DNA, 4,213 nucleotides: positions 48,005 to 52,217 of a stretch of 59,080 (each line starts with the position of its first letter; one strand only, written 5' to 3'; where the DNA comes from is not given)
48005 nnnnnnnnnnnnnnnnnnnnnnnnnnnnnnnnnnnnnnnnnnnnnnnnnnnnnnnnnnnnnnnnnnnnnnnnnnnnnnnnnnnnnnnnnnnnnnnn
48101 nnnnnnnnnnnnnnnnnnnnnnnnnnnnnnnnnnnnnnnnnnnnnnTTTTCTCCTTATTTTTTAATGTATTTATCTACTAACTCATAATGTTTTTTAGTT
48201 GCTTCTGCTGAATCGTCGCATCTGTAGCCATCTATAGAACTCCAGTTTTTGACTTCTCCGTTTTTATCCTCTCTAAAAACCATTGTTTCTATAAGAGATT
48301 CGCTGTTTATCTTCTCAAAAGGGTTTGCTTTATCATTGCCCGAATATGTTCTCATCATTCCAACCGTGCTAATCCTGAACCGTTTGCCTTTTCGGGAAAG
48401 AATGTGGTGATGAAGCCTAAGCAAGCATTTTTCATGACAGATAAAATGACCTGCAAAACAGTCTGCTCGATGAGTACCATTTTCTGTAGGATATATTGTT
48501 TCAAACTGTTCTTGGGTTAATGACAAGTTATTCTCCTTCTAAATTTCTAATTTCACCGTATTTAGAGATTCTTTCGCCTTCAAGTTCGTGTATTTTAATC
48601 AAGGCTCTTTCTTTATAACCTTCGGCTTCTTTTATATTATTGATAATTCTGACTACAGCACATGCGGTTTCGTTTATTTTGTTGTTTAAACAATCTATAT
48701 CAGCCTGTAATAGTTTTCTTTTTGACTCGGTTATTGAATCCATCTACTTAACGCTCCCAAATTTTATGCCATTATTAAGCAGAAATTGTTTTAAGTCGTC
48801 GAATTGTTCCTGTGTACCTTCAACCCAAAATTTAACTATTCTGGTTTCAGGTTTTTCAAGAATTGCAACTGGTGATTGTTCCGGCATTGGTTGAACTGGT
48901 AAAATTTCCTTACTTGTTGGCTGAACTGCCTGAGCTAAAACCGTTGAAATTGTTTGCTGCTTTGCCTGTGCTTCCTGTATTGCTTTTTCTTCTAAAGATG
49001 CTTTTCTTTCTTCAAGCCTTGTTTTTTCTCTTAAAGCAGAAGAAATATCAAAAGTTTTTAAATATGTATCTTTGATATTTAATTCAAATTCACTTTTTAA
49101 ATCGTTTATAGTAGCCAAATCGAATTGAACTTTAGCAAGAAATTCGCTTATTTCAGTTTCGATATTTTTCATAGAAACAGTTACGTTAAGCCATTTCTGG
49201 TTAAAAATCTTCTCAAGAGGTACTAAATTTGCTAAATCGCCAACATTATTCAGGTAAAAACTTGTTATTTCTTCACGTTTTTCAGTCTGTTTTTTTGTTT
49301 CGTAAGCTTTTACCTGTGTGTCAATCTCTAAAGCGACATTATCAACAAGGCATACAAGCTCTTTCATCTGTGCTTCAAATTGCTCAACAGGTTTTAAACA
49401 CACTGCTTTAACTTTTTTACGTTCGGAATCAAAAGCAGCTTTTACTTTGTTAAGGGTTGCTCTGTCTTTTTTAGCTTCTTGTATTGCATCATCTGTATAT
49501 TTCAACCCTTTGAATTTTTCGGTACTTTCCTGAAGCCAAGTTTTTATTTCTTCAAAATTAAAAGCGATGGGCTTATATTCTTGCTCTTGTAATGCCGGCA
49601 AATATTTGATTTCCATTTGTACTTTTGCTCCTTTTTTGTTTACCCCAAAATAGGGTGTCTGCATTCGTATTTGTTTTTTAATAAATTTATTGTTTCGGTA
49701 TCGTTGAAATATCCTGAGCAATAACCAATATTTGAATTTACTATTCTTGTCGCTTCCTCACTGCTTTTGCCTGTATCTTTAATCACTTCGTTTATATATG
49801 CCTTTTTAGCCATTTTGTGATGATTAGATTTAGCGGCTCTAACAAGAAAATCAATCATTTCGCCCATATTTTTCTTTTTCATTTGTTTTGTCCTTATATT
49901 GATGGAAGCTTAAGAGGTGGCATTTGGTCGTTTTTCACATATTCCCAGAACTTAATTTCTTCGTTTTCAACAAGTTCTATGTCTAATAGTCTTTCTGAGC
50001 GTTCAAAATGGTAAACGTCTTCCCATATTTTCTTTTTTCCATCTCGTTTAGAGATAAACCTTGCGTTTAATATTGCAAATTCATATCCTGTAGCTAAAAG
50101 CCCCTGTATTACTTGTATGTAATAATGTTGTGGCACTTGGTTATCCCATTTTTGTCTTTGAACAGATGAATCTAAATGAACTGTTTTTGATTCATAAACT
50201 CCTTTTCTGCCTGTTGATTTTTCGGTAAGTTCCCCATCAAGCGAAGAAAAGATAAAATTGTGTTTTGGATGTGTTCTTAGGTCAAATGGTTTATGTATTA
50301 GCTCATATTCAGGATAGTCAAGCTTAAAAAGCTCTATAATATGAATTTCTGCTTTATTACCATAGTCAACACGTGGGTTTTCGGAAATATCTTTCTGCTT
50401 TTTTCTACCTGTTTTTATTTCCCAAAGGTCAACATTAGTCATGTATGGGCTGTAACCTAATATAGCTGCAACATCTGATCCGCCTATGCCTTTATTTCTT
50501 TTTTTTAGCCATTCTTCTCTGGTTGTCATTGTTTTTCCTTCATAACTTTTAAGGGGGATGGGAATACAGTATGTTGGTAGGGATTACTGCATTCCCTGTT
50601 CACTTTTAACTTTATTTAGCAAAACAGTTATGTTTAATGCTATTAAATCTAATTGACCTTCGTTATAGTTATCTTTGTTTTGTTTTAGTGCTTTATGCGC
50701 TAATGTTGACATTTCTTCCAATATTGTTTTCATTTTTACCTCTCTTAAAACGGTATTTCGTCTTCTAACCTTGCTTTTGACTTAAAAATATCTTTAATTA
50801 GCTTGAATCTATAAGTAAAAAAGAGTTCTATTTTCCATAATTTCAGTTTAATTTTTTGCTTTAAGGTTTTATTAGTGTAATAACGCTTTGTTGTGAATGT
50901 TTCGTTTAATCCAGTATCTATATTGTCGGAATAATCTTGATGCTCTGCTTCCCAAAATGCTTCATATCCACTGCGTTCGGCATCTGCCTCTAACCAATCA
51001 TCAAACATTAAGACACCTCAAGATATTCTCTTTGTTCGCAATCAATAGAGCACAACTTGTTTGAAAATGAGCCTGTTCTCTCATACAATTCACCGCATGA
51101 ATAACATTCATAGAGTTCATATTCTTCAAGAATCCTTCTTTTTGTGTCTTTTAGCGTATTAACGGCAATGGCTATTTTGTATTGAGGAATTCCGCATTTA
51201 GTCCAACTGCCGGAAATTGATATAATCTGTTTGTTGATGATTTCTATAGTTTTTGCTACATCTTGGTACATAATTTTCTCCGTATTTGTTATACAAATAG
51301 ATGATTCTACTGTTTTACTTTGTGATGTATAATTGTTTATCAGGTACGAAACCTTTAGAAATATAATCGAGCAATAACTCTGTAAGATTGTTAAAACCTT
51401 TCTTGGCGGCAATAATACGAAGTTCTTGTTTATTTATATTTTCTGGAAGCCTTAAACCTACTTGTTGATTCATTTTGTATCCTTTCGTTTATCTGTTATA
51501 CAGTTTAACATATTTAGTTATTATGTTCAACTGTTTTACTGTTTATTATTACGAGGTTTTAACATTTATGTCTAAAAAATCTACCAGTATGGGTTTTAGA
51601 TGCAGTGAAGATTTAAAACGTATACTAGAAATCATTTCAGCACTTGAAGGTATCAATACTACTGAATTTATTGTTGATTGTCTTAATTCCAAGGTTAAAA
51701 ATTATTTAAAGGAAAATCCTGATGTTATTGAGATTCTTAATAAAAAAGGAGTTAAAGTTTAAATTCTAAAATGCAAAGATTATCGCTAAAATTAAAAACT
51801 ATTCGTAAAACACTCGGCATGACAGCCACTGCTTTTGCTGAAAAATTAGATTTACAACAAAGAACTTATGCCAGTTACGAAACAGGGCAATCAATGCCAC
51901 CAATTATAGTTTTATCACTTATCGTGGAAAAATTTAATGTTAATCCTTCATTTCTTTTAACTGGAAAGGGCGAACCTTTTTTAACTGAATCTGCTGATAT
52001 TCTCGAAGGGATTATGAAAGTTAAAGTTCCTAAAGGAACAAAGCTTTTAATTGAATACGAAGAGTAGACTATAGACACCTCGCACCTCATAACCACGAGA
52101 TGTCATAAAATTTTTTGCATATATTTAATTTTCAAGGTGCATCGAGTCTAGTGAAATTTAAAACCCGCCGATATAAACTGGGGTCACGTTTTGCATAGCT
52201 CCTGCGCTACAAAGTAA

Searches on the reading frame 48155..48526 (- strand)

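Call 9: search_protein_families(library=pfam, proteins=[window:48155-48526:-], max_evalue=0.01)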
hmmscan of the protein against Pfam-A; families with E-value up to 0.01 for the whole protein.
window:48155-48526:- (123 aa): 1 family
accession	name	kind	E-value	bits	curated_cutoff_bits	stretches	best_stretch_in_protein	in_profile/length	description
PF24744.1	CARF-assoc_HTH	-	0.003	18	27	1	31-56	21-46/55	CARF-associated HTH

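Call 27: search_protein_families(library=phrogs, proteins=[window:48155-48526:-], max_evalue=0.01)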
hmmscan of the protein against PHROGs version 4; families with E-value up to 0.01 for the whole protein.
window:48155-48526:- (123 aa): 0 families

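Call 28: search_protein_families(library=padloc, proteins=[window:48155-48526:-], max_evalue=0.1)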
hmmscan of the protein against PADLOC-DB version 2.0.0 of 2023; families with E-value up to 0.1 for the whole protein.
window:48155-48526:- (123 aa): 0 families

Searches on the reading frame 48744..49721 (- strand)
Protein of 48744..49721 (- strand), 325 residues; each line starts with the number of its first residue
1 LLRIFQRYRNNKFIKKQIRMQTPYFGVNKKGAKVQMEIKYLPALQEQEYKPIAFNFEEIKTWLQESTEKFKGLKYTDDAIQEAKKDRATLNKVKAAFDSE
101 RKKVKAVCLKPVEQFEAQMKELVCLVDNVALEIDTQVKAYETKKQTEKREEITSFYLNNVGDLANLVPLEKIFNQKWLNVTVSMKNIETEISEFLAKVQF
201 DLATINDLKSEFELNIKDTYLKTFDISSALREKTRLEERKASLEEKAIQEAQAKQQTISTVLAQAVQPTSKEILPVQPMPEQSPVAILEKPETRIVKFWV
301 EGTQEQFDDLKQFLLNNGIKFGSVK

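Call 9: search_protein_families(library=pfam, proteins=[window:48744-49721:-], max_evalue=0.01)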
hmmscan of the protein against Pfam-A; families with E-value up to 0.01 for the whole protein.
window:48744-49721:- (325 aa): 1 family
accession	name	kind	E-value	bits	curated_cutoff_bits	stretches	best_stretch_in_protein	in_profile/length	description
PF07083.16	DUF1351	-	1.1e-35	123.7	27.8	1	49-222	8-181/210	Protein of unknown function (DUF1351)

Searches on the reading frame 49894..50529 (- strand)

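Call 9: search_protein_families(library=pfam, proteins=[window:49894-50529:-], max_evalue=0.01)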
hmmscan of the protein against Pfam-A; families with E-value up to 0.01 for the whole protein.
window:49894-50529:- (211 aa): 1 family
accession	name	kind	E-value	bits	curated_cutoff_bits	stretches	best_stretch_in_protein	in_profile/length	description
PF09588.16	YqaJ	-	6.7e-25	88.5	22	1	6-150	1-150/150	YqaJ-like viral recombinase domain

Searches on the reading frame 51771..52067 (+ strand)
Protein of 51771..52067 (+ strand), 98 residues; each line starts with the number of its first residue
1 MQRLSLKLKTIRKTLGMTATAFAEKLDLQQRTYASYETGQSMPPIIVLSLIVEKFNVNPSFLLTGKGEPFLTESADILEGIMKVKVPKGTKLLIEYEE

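Call 74: search_protein_families(library=pfam, proteins=[window:51771-52067:+], max_evalue=0.001)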
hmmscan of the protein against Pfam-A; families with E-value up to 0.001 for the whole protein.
window:51771-52067:+ (98 aa): 3 families
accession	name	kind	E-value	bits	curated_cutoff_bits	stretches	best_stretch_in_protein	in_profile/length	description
PF01381.28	HTH_3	-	1.3e-11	44.8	23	1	8-62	1-55/55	Helix-turn-helix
PF12844.13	HTH_19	-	2.5e-09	37.4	30.2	1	7-68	3-64/64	Helix-turn-helix domain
PF13560.12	HTH_31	-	8.7e-05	23.2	27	1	4-45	2-44/64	Helix-turn-helix domain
